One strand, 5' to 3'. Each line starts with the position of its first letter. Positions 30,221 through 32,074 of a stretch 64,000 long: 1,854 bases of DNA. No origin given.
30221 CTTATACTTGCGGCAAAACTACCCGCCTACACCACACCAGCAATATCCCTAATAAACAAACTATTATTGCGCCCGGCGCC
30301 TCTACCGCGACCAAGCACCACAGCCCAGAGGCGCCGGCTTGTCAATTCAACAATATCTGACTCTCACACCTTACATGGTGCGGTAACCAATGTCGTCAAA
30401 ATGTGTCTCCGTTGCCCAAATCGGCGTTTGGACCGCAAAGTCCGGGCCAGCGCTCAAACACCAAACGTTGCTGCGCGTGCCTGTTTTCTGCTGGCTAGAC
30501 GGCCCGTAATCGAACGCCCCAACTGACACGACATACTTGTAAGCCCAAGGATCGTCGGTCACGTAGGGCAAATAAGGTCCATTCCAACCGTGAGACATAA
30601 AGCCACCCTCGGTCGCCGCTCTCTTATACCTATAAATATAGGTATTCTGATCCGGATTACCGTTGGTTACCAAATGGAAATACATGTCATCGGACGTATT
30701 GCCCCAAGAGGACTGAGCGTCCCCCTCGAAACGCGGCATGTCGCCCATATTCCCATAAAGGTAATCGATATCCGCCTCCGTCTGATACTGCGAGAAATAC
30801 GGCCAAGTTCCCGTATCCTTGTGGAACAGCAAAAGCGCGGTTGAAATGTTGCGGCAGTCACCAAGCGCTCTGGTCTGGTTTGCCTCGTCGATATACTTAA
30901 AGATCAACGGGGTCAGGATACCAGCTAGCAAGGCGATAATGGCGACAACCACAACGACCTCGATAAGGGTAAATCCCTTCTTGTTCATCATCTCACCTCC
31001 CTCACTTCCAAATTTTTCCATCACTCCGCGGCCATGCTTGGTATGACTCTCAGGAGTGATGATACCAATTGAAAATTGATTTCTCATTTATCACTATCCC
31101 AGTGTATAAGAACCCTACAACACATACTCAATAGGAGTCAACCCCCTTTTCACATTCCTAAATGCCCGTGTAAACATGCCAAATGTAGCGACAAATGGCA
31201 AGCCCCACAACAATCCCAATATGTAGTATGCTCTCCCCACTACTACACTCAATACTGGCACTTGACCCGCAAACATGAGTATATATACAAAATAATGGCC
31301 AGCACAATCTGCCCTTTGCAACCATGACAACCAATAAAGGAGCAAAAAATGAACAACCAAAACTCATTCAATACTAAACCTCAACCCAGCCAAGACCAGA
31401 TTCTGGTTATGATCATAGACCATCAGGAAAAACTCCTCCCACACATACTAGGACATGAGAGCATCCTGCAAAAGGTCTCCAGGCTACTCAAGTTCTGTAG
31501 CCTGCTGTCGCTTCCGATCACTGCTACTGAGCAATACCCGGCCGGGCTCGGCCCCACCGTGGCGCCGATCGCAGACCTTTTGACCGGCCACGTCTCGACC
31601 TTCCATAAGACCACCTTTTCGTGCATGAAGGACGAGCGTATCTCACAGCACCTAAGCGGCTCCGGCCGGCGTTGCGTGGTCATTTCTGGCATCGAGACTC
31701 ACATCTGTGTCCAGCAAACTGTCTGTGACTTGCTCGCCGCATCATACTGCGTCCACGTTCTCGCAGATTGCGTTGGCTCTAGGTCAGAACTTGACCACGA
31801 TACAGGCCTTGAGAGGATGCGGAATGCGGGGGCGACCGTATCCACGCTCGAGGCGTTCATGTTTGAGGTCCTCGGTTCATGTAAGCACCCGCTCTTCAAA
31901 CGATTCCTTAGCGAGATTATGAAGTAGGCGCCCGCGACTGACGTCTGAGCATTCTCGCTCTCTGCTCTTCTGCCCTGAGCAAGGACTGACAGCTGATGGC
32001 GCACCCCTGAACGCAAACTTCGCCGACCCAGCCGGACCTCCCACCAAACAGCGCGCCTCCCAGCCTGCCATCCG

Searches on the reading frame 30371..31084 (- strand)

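Call 72: search_protein_families(library=pfam, proteins=[window:30371-31084:-], max_evalue=0.01)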
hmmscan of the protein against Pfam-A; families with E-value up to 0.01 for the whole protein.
window:30371-31084:- (237 aa): 2 families
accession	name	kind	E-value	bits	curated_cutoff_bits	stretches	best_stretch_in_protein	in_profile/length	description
PF07963.17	N_methyl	-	1.4e-08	34.4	21.2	1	32-57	1-26/27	Prokaryotic N-terminal methylation motif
PF08334.16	T2SSG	-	3.3e-05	24.3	21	0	160-187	52-77/108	Type II secretion system (T2SS), protein G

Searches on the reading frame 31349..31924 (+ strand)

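Call 3: search_protein_families(library=pfam, proteins=[window:31349-31924:+], max_evalue=1)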
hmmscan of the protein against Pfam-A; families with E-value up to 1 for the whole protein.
window:31349-31924:+ (192 aa): 1 family
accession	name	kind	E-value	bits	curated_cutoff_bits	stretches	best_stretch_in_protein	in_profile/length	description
PF00857.26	Isochorismatase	-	8.2e-30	104.6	27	1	20-168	3-174/175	Isochorismatase domain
